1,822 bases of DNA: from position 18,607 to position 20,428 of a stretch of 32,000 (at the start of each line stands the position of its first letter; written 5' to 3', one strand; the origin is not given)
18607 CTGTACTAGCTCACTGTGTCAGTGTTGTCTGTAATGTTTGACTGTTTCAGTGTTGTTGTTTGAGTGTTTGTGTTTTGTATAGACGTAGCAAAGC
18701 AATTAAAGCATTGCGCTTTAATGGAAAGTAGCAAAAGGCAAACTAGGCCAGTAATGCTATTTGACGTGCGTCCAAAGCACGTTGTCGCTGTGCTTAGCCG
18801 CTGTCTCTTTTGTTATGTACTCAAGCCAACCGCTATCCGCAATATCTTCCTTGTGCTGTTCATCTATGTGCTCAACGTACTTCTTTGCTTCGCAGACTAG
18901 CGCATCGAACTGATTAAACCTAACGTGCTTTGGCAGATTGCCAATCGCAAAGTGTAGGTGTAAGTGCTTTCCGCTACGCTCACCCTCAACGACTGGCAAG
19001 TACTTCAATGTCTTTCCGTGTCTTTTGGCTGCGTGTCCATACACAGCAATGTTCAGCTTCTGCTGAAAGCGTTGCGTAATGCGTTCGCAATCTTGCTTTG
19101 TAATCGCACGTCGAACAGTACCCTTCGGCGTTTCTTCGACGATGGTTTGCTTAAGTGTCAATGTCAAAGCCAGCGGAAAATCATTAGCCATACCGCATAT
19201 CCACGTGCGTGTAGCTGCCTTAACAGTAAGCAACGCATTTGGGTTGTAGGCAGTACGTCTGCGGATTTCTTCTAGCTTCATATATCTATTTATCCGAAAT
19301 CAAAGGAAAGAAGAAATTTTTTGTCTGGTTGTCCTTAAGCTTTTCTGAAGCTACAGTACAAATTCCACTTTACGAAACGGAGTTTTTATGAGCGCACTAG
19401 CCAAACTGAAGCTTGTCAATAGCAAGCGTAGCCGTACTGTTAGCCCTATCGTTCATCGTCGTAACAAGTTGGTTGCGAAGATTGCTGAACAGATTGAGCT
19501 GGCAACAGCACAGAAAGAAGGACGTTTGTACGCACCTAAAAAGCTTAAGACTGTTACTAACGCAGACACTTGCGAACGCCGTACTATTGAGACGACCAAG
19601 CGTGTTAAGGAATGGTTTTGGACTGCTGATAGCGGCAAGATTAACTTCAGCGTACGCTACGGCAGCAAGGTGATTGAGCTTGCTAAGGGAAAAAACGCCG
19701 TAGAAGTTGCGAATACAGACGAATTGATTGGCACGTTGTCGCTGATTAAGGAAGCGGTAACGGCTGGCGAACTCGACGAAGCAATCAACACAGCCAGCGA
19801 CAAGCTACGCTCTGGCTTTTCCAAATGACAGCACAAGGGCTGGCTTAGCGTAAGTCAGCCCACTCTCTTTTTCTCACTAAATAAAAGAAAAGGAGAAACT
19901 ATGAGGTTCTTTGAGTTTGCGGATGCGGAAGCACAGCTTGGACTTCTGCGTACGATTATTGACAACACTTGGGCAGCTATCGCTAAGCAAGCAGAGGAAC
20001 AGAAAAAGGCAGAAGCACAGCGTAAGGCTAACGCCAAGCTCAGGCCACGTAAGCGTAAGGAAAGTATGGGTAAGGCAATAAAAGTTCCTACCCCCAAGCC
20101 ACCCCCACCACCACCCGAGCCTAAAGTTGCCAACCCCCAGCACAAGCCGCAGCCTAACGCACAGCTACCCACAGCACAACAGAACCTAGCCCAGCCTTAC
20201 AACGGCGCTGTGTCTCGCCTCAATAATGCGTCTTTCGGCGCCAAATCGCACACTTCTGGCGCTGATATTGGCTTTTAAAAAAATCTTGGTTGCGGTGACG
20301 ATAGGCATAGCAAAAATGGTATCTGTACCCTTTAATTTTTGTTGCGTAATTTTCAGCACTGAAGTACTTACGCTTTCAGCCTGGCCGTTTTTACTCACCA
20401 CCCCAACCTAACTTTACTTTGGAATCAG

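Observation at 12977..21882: Tandem integrative-element array in the 3' end of guaA, delimited by three copies of the guaA terminal 18-mer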

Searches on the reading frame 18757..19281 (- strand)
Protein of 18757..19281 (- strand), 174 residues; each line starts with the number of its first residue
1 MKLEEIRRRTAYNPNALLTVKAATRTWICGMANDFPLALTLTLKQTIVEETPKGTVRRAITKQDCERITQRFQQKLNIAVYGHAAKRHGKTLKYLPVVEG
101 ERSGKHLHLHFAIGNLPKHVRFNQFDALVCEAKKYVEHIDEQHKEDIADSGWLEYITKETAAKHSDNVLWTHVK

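Call 7: search_protein_families(library=pfam, proteins=[window:18757-19281:-], max_evalue=0.01)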
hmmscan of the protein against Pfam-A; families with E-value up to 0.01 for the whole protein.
window:18757-19281:- (174 aa): 1 family
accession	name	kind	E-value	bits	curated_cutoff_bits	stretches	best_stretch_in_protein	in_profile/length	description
PF23343.2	REP_ORF2-G2P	-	2e-05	25.2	27.8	1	38-158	3-97/99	Replication-associated protein ORF2/G2P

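Call 24: search_protein_families(library=ncbifam, proteins=[window:18757-19281:-], max_evalue=0.01)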
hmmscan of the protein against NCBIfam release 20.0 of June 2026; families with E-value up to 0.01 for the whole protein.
window:18757-19281:- (174 aa): 0 families

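Call 27: search_protein_families(library=phrogs, proteins=[window:18757-19281:-], max_evalue=0.01)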
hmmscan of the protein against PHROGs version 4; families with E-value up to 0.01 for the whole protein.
window:18757-19281:- (174 aa): 0 families

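Call 47: search_solved_structures(query=window:18757-19281:-, max_evalue=10)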
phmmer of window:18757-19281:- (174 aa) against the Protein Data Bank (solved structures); distinct sequences matched with E-value up to 10: 1.
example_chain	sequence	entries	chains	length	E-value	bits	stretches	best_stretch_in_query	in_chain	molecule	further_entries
9g04_A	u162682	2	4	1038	0.77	13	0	114-160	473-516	Thiopeptide-type bacteriocin biosynthesis domain containing protein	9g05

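Call 62: find_homologous_proteins(query=window:18757-19281:-)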
Query window:18757-19281:- (174 aa): 293 proteins with E <= 0.001 among 395 candidates; the best 120 are listed.
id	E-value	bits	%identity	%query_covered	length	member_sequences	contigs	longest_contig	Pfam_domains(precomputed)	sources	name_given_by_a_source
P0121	4.2e-106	370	93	100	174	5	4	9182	PF23343.3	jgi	-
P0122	2.1e-105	368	93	100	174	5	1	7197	PF23343.3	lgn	-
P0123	6.5e-105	366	92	100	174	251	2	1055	PF23343.3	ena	-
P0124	2.4e-104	365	92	100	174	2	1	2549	PF23343.3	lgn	-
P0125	5.1e-104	363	91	100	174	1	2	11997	-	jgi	-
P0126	8.9e-104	363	91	100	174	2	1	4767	PF23343.3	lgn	-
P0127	2.7e-103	361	91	100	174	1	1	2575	-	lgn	-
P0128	1.2e-101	356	90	100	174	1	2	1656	PF23343.3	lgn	-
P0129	6.9e-101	353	89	100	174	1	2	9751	PF23343.3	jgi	-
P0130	1.4e-97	343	87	100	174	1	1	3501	-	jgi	-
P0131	7.0e-97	340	87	100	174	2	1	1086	PF23343.3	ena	-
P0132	1.9e-95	336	86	100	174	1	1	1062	-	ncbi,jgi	jgi:hypothetical protein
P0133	2.5e-95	335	85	100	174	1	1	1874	PF23343.3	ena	-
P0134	3.4e-94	331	86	100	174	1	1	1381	PF23343.3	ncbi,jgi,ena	jgi:hypothetical protein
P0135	6.0e-93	327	83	100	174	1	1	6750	-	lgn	-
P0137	5.3e-87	308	79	100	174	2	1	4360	PF23343.3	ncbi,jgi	jgi:hypothetical protein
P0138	6.8e-87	308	77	100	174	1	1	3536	PF23343.3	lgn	-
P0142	4.0e-79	282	72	100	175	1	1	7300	PF23343.3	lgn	-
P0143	2.3e-78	280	71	100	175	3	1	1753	PF23343.3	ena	-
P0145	2.1e-74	267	68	100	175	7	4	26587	PF23343.3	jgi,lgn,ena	jgi:hypothetical protein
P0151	2.2e-73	264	70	98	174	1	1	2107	PF23343.3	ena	-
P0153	4.2e-73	263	69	98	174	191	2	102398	PF23343.3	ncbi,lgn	-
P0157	8.3e-73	262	69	98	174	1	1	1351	PF23343.3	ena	-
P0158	1.5e-72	261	70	98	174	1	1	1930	PF23343.3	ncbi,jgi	jgi:hypothetical protein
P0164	5.7e-72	259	69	98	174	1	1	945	PF23343.3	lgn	-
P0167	1.3e-71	258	67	98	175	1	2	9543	PF23343.3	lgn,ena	-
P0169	2.8e-71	257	69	98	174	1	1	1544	PF23343.3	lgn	-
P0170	3.4e-71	257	66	100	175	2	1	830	PF23343.3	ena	-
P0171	3.8e-71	256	69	98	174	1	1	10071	PF23343.3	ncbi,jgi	jgi:hypothetical protein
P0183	2.5e-70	254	67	98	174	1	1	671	PF23343.3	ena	-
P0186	3.7e-70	253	67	98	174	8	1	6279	PF23343.3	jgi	jgi:hypothetical protein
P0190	7.6e-70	252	67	98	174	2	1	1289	PF23343.3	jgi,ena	jgi:hypothetical protein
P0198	2.9e-69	250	67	98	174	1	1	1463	PF23343.3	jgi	jgi:hypothetical protein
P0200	4.0e-69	250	67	98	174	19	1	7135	PF23343.3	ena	-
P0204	6.9e-69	249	65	98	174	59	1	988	PF23343.3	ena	-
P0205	7.6e-69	249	66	98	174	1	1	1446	PF23343.3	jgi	-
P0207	1.3e-68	248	67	98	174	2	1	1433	PF23343.3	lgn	-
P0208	1.3e-68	248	66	98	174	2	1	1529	PF23343.3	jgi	jgi:hypothetical protein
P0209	1.5e-68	248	65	99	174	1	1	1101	PF23343.3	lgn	-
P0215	4.8e-68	246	66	98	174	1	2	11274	PF23343.3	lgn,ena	-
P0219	1.3e-67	245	66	98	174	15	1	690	PF23343.3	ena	-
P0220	1.3e-67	245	66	98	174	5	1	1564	PF23343.3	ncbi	-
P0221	1.7e-67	245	65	98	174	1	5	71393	PF23343.3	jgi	jgi:hypothetical protein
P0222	3.6e-67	244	67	98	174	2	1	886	PF23343.3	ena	-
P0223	3.8e-67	243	67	98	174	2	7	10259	PF23343.3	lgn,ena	-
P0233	3.0e-66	241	65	98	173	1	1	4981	PF23343.3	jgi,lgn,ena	-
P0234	7.1e-66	239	64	98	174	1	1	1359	PF23343.3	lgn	-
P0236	8.5e-66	239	64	98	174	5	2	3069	PF23343.3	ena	-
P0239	1.8e-65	238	66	98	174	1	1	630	PF23343.3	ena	-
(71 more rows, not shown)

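Call 68: predict_structure(alignment_id=A4)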
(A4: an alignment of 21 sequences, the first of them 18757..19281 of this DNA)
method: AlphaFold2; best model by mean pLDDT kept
length: 174 residues; sequences in the alignment: 21
mean_pLDDT: 72.2   pTM: 0.67
mean pLDDT of the five models: 72.2, 72.1, 72.1, 71.6, 70.1
residues with pLDDT >= 90: 10; 70-90: 96; 50-70: 57; < 50: 11
segments of 3 or more residues with pLDDT < 50: 161-165, 171-174
pLDDT, mean of each block of 10 residues (from residue 1): 71 63 67 76 73 81 82 90 88 81 69 85 82 71 54 58 49 37
secondary structure, 60 per line:
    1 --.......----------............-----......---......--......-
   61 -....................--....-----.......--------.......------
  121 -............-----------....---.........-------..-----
elements in order: H3-9 H20-31 E37-42 E46-51 E54-59 H62-81 H84-87 E93-99 E108-114 H122-133 E145-148 H152-160

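Call 72: fold_search(model_id=the predicted structure, library=pdb)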
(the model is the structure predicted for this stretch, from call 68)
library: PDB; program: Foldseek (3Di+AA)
matches with E <= 10: 956; with E <= 0.001: 0
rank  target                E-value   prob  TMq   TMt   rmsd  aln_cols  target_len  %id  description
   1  1m55_A                3.1e-02  0.87  0.39  0.36   7.3       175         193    9  Catalytic domain of the Adeno Associated Virus type 5 Rep protein (released 2002-08-28)
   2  3wrn                  4.4e-02  0.30  0.27  0.21  14.6       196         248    7  Minute virus of mice non-structural protein-1N-terminal nuclease domain reveals a unique Zn2+ coordination in the active (released 2015-01-21)
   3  5dcx_H                5.0e-02  0.66  0.34  0.31   8.0       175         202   10  Structural studies of AAV2 Rep68 reveal a partially structured linker and compact domain conformation (released 2015-09-23)
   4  1uut_A                5.6e-02  0.80  0.39  0.36   7.5       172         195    8  The Nuclease Domain of Adeno-Associated Virus Rep Complexed with the RBE' Stemloop of the Viral Inverted Terminal Repe (released 2004-02-19)
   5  8fbp_P                6.0e-02  0.35  0.23  0.12  13.4       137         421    6  Glutamine synthetase from Pseudomonas aeruginosa, filament double-unit in compressed conformation (released 2024-02-14)
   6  5dcx_D                7.1e-02  0.75  0.39  0.35   6.8       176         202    8  Structural studies of AAV2 Rep68 reveal a partially structured linker and compact domain conformation (released 2015-09-23)
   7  5x5r_B                7.1e-02  0.54  0.33  0.31  10.1       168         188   11  Crystal structure of a hydrolase from Listeria innocua (released 2018-02-21)
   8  6xb8_B                7.6e-02  0.90  0.36  0.32   8.8       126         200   10  Adeno-Associated Virus Origin Binding Domain in complex with ssDNA (released 2020-12-09)
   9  4zq9_B                8.1e-02  0.63  0.38  0.36   7.0       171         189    8  X-ray structure of AAV-2 OBD bound to AAVS1 site 3:1 (released 2015-09-23)
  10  5dcx_F                9.1e-02  0.60  0.36  0.34   7.2       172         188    9  Structural studies of AAV2 Rep68 reveal a partially structured linker and compact domain conformation (released 2015-09-23)
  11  5dcx_A                9.1e-02  0.60  0.37  0.33   7.1       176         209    8  Structural studies of AAV2 Rep68 reveal a partially structured linker and compact domain conformation (released 2015-09-23)
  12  9n4x_G                9.1e-02  0.15  0.17  0.10  13.6       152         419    8  CryoEM structure of the Azotobacter vinelandii glutamine synthetase (released 2025-07-30)
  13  8fbp_C                9.7e-02  0.38  0.26  0.13  13.0       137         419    7  Glutamine synthetase from Pseudomonas aeruginosa, filament double-unit in compressed conformation (released 2024-02-14)
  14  5dcx_B                1.0e-01  0.66  0.39  0.34   7.1       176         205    7  Structural studies of AAV2 Rep68 reveal a partially structured linker and compact domain conformation (released 2015-09-23)
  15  9irf_A                1.0e-01  0.44  0.29  0.20  11.3       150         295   11  Cryo-EM Structure of csy1-4 with crRNA (released 2026-01-14)
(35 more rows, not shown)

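Call 77: search_dna_similar(query=window:18757-19281:-, collection=phages, mode=protein, max_rows=10, max_evalue=0.1)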
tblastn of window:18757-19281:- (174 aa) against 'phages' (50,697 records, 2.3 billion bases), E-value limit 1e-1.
No match.

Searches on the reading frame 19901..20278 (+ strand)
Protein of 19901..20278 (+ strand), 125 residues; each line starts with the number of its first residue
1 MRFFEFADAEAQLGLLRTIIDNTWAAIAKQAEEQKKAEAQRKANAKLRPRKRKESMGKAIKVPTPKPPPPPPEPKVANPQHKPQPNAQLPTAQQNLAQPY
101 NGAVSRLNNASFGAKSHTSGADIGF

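Call 7: search_protein_families(library=pfam, proteins=[window:19901-20278:+], max_evalue=0.01)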
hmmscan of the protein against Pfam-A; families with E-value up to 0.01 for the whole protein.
window:19901-20278:+ (125 aa): 0 families

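Call 24: search_protein_families(library=ncbifam, proteins=[window:19901-20278:+], max_evalue=0.01)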
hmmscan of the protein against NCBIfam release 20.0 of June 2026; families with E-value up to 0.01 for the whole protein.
window:19901-20278:+ (125 aa): 0 families

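Call 27: search_protein_families(library=phrogs, proteins=[window:19901-20278:+], max_evalue=0.01)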
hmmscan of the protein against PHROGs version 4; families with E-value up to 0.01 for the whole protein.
window:19901-20278:+ (125 aa): 1 family
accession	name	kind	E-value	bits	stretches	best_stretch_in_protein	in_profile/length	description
phrog_5024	-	unknown function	0.0093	17.1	0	19-92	48-119/145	-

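Call 74: search_protein_families(library=pfam, proteins=[window:19901-20278:+], max_evalue=1)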
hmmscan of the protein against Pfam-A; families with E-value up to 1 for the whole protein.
window:19901-20278:+ (125 aa): 4 families
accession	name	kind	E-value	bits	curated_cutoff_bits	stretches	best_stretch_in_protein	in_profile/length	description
PF05308.16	Mito_fiss_reg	-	0.045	14.4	26.3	1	25-88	137-195/244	Mitochondrial fission regulator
PF04086.19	SRP-alpha_N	-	0.059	13.6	25.4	1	21-95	92-166/301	Signal recognition particle, alpha subunit, N-terminal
PF18148.6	RGS_DHEX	-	0.089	13.4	22.5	1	12-45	38-71/100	Regulator of G-protein signalling DHEX domain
PF13352.11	DUF4100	-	0.24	11.9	27.9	1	34-94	78-144/232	Protein of unknown function (DUF4100)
